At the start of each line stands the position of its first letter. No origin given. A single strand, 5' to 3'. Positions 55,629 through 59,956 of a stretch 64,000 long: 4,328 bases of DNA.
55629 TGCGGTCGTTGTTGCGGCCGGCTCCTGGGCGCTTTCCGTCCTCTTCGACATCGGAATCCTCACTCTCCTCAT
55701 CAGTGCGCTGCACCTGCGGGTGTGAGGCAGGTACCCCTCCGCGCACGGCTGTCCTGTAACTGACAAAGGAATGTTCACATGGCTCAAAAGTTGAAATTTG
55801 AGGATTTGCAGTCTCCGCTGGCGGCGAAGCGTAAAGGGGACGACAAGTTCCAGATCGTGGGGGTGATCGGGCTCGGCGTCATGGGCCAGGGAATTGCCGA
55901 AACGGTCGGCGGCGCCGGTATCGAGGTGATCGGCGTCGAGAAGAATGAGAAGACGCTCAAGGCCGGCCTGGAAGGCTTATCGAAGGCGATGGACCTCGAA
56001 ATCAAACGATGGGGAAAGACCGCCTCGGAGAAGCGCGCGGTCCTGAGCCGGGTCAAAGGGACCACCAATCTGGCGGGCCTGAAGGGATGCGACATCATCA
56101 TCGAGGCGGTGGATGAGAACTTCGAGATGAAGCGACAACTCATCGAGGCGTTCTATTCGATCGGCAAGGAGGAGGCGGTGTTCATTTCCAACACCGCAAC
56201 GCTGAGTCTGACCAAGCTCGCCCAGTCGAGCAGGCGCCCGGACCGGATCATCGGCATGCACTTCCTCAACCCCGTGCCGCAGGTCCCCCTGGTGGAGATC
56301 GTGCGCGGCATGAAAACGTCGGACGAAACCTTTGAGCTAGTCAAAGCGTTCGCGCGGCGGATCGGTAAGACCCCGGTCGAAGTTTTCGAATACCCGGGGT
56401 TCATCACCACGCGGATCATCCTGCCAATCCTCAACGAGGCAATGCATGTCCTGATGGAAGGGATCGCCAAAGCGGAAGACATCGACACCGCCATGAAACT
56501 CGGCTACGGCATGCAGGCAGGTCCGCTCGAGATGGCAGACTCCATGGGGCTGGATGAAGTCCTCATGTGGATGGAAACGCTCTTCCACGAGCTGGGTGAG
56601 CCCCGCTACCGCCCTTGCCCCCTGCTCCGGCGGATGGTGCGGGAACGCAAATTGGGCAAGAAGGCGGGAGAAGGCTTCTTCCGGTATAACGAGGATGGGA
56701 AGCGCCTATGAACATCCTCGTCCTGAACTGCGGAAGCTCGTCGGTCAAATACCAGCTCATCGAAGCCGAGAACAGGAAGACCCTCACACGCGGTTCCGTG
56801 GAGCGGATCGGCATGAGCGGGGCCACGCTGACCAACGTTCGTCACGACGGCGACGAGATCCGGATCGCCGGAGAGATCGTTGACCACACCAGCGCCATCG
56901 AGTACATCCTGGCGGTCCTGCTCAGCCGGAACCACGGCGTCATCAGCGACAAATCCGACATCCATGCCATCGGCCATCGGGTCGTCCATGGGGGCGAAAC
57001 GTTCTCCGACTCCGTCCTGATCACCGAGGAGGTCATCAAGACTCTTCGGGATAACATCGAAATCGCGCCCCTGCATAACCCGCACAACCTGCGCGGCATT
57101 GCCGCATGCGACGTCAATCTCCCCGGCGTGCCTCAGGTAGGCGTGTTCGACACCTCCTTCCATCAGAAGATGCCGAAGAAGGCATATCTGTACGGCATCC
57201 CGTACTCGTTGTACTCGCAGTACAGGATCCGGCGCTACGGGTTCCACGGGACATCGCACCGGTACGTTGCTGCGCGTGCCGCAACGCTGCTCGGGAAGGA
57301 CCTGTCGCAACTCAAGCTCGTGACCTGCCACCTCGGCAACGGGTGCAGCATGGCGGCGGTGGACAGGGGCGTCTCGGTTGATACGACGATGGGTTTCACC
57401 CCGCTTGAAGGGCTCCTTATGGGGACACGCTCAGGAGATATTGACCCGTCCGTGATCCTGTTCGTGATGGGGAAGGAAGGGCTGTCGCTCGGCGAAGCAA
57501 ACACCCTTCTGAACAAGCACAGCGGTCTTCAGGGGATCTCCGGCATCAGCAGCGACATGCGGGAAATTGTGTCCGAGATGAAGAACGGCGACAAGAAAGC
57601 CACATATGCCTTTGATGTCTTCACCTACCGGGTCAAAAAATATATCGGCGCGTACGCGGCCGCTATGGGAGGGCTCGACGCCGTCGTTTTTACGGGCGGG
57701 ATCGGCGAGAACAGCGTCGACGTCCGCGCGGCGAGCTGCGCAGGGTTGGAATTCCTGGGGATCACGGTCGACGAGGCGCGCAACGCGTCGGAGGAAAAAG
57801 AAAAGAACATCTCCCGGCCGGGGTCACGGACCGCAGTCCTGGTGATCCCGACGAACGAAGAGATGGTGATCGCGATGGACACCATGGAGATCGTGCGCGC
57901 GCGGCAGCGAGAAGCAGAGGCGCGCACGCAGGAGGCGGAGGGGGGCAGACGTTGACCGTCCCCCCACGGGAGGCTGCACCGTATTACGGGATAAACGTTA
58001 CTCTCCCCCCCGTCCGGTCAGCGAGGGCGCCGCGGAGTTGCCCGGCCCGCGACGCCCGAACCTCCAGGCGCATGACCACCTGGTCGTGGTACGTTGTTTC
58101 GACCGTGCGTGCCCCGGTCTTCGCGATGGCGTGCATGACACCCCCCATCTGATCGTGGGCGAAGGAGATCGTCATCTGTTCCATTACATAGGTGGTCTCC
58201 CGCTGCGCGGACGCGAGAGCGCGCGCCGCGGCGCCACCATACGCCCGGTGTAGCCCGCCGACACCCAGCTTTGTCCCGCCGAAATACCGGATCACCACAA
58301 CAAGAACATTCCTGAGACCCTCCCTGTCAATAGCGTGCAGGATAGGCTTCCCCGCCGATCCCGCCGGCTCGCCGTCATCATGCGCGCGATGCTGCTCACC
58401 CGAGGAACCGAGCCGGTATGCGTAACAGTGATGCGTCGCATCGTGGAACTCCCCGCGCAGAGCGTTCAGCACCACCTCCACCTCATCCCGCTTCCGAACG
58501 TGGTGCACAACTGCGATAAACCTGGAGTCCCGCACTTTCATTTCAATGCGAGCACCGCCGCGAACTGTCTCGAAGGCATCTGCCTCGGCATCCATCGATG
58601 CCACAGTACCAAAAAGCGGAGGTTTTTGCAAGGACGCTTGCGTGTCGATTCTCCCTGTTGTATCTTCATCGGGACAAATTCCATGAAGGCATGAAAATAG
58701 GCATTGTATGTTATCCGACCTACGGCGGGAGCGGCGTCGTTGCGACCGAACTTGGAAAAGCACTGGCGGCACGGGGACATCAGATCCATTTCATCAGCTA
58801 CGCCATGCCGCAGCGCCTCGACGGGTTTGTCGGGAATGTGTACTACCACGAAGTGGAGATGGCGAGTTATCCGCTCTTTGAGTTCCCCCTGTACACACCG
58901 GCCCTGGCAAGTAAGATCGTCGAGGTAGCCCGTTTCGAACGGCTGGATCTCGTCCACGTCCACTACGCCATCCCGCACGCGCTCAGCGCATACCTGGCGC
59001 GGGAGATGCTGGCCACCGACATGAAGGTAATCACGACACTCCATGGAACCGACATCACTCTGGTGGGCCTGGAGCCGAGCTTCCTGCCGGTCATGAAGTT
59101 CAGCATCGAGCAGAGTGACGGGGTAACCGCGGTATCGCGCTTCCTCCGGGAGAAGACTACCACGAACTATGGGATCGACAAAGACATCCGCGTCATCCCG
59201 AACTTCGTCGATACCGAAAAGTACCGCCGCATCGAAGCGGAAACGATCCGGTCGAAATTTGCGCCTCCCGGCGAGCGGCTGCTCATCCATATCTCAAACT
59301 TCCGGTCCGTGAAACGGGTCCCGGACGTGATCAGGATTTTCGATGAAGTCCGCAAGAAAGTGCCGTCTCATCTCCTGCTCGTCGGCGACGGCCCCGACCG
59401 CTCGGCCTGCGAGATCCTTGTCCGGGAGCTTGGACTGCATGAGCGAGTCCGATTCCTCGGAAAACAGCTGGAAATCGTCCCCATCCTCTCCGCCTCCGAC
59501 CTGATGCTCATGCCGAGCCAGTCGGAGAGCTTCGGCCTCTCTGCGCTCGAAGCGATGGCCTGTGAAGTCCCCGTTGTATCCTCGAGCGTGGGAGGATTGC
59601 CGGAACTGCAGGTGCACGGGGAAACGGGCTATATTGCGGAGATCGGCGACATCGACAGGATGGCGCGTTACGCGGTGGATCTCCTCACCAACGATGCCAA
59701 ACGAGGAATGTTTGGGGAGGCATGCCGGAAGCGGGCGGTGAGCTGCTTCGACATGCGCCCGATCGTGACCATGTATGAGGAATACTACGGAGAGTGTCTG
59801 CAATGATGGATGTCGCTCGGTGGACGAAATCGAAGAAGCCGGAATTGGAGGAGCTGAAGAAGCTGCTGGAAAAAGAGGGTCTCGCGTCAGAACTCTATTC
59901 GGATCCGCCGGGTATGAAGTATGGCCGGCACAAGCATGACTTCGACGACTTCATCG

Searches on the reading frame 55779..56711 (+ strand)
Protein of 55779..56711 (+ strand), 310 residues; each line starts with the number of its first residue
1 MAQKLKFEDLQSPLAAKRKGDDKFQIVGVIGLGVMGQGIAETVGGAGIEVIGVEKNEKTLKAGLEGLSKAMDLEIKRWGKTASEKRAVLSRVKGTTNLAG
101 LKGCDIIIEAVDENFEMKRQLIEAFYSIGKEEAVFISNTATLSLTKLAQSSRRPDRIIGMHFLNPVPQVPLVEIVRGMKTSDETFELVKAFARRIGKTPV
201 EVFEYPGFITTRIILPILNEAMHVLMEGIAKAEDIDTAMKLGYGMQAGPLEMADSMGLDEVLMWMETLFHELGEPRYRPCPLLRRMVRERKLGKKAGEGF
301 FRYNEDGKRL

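Call 42: search_protein_families(library=pfam, max_evalue=0.00001, proteins=[window:55779-56711:+])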
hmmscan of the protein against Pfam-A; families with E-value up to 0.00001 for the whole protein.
window:55779-56711:+ (310 aa): 2 families
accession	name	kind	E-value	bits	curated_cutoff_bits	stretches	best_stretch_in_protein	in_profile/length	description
PF02737.24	3HCDH_N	-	2.7e-52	177.7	22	1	27-202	2-177/180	3-hydroxyacyl-CoA dehydrogenase, NAD binding domain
PF00725.27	3HCDH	-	1.9e-31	108.9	22.1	1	207-303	1-97/97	3-hydroxyacyl-CoA dehydrogenase, C-terminal domain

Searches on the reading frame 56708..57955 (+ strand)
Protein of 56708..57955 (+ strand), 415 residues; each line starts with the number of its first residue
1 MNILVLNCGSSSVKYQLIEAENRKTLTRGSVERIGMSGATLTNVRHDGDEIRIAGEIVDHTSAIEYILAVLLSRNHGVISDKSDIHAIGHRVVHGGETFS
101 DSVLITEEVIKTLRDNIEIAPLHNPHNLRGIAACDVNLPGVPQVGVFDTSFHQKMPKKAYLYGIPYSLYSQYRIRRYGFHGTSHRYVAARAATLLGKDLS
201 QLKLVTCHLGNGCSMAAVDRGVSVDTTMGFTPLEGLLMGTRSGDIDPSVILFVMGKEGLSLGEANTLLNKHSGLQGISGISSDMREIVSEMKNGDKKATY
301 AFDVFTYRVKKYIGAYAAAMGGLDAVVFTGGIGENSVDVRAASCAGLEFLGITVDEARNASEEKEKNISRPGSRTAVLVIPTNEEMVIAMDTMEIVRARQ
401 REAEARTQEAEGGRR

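Call 42: search_protein_families(library=pfam, max_evalue=0.00001, proteins=[window:56708-57955:+])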
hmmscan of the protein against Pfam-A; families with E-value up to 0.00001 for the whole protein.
window:56708-57955:+ (415 aa): 1 family
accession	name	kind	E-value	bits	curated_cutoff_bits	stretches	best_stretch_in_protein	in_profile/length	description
PF00871.23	Acetate_kinase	-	9.5e-154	512.2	22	1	3-389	2-391/392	Acetokinase family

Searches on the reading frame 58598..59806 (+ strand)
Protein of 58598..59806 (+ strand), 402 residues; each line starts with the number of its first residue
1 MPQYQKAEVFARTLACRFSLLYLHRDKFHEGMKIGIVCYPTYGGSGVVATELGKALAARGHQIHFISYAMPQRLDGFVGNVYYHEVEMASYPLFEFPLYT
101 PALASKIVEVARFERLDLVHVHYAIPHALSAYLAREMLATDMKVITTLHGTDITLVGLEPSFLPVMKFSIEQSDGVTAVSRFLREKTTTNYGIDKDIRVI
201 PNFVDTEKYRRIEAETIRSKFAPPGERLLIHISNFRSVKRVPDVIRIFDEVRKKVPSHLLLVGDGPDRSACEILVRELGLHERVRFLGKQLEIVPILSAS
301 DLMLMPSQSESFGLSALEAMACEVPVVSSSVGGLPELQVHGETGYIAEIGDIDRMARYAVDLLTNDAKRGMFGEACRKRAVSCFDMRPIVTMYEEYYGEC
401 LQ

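Call 42: search_protein_families(library=pfam, max_evalue=0.00001, proteins=[window:58598-59806:+])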
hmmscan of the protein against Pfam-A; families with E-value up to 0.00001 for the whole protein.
window:58598-59806:+ (402 aa): 6 families
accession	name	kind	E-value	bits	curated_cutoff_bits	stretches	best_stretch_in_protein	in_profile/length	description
PF00534.26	Glycos_transf_1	-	1.3e-34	119.6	26.4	1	217-379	6-172/172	Glycosyl transferases group 1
PF13439.12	Glyco_transf_4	-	6.7e-34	117.8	28.5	1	42-208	1-170/170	Glycosyltransferase Family 4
PF13692.12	Glyco_trans_1_4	-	9.7e-32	110.6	27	1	227-365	2-142/142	Glycosyl transferases group 1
PF13579.12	Glyco_trans_4_4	-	6.1e-19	69.3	29.7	1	43-202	1-157/158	Glycosyl transferase 4-like domain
PF20706.3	GT4-conflict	-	3.9e-11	43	26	1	290-337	272-319/385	Family 4 Glycosyltransferase in conflict systems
PF13477.12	Glyco_trans_4_2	-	5.9e-11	43.1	23.4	1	50-178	14-137/139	Glycosyl transferase 4-like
